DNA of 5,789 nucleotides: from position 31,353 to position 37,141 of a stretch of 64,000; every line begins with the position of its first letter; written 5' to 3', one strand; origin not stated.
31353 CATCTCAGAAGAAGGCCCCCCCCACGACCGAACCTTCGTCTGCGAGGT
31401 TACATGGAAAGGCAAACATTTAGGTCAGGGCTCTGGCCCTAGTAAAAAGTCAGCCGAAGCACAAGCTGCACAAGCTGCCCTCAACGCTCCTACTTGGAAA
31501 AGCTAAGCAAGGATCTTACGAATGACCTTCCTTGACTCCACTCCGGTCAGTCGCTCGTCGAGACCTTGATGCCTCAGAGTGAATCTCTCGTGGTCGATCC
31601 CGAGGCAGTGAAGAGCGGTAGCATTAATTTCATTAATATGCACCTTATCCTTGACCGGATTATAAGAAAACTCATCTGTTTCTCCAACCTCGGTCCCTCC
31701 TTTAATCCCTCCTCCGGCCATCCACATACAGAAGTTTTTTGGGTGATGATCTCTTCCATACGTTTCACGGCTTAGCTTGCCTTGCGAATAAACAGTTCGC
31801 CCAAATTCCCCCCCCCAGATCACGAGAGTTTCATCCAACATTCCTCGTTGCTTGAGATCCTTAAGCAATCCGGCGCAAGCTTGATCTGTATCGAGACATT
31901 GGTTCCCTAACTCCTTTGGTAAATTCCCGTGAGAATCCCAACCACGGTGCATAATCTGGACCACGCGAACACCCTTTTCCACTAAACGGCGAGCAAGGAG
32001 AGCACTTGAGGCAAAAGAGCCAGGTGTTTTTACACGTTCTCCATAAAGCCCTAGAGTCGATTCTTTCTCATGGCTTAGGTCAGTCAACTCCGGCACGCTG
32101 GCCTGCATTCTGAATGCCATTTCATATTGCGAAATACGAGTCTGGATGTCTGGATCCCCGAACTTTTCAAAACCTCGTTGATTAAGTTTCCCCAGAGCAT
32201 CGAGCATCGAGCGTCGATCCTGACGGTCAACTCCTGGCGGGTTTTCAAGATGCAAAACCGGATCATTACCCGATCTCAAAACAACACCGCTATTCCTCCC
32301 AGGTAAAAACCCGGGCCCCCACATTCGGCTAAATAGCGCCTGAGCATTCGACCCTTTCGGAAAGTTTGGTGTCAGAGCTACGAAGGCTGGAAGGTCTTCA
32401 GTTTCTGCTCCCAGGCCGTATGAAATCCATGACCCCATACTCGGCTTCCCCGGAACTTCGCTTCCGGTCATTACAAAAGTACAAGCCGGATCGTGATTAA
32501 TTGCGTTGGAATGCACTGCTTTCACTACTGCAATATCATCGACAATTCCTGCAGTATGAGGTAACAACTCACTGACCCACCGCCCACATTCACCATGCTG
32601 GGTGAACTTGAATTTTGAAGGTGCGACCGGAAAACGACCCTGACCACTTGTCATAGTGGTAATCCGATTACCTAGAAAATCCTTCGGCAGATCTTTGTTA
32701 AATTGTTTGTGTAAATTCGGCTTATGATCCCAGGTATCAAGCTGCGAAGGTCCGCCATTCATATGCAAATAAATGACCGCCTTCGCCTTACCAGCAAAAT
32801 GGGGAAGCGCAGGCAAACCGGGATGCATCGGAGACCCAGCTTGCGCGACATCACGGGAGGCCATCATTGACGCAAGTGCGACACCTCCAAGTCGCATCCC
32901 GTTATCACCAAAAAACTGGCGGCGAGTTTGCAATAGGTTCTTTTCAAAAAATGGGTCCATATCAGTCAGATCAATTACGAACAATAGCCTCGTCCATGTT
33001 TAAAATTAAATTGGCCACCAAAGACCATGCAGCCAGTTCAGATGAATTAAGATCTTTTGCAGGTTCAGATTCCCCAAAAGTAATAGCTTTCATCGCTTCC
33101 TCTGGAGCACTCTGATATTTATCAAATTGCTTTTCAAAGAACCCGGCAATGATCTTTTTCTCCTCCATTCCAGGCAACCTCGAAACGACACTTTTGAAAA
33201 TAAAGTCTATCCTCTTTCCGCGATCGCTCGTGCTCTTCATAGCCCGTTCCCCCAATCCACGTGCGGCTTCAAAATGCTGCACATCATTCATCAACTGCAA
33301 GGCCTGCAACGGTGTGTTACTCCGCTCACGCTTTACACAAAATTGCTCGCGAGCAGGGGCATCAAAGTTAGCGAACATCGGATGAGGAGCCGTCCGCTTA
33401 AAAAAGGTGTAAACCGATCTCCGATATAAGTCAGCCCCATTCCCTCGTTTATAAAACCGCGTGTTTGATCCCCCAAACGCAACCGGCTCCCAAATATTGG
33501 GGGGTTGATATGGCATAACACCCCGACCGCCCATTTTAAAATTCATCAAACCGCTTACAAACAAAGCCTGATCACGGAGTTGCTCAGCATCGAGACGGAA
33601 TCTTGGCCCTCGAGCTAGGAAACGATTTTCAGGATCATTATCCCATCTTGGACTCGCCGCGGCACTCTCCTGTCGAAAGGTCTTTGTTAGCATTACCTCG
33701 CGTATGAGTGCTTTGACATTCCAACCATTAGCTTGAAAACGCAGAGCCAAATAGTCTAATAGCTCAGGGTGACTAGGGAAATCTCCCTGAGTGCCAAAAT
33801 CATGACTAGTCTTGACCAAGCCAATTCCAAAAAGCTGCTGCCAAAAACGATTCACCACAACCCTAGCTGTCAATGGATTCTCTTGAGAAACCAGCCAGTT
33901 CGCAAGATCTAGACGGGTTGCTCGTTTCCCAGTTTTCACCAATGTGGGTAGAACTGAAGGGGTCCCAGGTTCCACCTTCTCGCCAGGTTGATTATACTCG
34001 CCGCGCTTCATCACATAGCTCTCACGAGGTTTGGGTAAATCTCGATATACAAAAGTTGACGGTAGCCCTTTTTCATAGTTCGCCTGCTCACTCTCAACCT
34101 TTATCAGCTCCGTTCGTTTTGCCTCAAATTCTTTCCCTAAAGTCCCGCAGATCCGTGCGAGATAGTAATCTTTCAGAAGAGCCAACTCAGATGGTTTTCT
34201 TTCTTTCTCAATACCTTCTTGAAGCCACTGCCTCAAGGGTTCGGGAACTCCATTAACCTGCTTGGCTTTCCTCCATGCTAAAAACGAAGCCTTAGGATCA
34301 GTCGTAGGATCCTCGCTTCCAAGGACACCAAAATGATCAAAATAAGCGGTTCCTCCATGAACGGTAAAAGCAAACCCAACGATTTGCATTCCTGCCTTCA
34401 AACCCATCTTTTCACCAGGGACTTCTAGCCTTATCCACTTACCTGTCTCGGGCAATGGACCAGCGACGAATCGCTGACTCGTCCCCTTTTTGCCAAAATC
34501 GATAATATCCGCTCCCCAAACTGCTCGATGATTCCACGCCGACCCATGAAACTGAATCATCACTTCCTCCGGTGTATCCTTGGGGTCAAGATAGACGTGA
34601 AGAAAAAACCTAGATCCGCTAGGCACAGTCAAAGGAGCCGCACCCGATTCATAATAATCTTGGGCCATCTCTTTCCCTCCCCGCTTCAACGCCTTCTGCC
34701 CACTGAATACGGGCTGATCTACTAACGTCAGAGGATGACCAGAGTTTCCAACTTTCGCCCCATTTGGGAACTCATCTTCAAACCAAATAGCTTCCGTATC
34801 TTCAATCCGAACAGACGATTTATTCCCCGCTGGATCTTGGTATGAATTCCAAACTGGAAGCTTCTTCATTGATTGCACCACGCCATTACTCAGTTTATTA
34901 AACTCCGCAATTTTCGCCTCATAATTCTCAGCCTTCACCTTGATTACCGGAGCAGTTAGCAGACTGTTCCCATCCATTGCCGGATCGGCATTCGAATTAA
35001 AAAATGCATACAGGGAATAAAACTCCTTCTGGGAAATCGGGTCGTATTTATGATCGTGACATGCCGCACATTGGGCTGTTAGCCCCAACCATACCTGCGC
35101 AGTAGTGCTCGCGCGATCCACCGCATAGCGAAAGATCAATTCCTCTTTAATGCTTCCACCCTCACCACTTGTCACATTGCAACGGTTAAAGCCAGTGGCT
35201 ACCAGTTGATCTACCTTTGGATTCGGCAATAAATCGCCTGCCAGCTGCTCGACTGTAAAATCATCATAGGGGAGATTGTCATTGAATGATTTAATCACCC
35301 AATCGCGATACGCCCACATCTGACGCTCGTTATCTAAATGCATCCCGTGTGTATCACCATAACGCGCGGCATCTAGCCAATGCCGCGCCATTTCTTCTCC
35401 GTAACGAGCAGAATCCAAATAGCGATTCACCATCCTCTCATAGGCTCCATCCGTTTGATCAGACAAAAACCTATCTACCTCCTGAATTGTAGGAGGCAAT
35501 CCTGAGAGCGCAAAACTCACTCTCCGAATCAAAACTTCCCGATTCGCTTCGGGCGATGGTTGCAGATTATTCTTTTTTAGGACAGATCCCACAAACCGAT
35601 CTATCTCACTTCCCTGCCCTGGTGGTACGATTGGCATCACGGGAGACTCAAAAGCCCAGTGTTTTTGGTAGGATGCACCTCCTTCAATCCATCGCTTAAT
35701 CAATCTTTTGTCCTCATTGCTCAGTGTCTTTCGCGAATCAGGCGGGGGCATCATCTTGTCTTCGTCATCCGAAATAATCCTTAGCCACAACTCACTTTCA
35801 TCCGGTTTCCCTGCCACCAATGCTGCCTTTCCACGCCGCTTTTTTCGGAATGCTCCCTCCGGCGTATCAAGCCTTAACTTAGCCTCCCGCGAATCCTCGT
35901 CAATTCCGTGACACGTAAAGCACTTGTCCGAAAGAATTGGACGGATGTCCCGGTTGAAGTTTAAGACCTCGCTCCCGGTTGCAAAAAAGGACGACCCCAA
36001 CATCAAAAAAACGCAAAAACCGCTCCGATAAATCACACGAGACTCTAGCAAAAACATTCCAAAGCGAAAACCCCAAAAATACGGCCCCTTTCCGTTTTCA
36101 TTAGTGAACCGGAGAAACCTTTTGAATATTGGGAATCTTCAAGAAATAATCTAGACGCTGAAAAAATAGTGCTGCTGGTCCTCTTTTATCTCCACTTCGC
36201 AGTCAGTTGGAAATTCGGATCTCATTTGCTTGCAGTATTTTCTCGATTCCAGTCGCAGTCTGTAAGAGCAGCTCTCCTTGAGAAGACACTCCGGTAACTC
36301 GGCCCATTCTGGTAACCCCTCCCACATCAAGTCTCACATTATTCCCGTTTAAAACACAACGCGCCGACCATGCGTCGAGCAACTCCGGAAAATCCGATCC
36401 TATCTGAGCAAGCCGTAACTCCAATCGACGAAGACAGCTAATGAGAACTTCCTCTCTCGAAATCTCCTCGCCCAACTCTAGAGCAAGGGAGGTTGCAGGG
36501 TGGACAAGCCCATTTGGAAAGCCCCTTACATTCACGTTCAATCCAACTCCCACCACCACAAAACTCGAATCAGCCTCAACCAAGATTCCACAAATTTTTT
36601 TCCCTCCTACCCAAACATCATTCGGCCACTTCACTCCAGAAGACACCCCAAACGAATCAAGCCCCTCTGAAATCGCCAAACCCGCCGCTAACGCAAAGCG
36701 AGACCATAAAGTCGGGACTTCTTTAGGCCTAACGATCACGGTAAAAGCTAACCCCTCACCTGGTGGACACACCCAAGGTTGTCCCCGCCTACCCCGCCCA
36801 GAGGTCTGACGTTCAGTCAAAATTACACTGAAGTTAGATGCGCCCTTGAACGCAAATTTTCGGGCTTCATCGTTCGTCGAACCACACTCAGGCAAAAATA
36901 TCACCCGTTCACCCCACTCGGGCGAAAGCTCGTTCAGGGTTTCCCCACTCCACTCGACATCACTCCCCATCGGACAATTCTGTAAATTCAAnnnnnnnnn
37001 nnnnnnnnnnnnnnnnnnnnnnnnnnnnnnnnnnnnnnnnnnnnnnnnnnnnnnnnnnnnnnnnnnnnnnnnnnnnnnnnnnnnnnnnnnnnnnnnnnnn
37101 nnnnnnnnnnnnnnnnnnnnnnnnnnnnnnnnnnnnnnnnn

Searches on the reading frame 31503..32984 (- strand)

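Call 48: search_protein_families(library=pfam, proteins=[window:31503-32984:-], max_evalue=0.0001)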
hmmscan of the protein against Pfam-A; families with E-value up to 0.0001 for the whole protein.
window:31503-32984:- (493 aa): 1 family
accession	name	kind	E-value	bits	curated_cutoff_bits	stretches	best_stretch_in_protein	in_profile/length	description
PF07394.17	DUF1501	-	5.4e-148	493.7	27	1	67-492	1-390/390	Protein of unknown function (DUF1501)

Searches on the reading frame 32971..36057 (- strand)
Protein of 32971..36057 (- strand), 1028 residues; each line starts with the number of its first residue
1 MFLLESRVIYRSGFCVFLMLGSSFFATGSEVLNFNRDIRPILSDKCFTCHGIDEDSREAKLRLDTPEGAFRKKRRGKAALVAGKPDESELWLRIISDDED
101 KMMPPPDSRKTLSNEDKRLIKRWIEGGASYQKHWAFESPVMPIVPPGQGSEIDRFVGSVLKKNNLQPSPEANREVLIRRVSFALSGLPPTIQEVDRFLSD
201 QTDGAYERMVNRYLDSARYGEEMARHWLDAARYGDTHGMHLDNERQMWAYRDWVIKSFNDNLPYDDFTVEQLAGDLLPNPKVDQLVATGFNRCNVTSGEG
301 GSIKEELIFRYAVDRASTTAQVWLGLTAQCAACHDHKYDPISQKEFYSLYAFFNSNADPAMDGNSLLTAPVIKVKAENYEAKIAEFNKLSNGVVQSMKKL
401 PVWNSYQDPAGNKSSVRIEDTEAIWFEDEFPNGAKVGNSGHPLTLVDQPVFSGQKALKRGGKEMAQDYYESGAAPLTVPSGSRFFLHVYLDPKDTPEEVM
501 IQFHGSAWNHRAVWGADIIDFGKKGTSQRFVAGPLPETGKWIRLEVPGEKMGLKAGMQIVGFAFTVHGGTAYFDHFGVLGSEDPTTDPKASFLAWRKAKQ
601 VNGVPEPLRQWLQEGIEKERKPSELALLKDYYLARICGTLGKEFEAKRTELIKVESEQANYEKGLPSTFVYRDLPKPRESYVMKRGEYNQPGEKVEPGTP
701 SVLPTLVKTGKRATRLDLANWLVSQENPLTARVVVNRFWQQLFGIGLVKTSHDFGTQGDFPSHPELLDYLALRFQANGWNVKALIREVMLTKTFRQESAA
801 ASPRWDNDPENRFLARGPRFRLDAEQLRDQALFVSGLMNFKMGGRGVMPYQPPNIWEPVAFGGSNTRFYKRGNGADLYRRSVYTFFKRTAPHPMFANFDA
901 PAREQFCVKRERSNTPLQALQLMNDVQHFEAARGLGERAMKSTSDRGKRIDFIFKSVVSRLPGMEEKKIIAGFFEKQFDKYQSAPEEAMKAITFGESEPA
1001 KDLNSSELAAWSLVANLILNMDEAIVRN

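Call 48: search_protein_families(library=pfam, proteins=[window:32971-36057:-], max_evalue=0.0001)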
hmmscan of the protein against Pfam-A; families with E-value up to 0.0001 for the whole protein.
window:32971-36057:- (1028 aa): 3 families
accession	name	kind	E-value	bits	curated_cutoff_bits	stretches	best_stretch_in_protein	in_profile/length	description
PF07587.16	PSD1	-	5e-95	318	28.5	1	714-972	1-242/244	Protein of unknown function (DUF1553)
PF07583.16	PSCyt2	-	1.3e-82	277.2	29.8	1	151-355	1-206/209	Protein of unknown function (DUF1549)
PF07635.16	PSCyt1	-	2.1e-19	70.3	22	1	46-107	1-59/59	Planctomycete cytochrome C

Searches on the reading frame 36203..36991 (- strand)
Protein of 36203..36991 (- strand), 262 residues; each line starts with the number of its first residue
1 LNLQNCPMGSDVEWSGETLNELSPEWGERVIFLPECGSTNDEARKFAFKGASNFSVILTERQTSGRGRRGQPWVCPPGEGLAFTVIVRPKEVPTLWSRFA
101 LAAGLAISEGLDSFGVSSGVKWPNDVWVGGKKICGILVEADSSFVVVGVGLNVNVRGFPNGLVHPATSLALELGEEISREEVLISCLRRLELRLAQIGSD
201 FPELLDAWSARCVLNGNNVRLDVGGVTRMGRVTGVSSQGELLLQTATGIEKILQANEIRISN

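Call 48: search_protein_families(library=pfam, proteins=[window:36203-36991:-], max_evalue=0.0001)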
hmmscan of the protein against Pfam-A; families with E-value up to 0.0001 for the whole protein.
window:36203-36991:- (262 aa): 2 families
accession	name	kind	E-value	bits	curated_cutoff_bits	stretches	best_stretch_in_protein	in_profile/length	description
PF03099.24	BPL_LplA_LipB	-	1.2e-14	54.8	21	1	45-148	15-129/133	Biotin/lipoate A/B protein ligase family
PF21948.1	LplA-B_cat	-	2e-05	25.1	27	1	82-156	76-149/200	Lipoyl protein ligase A/B catalytic domain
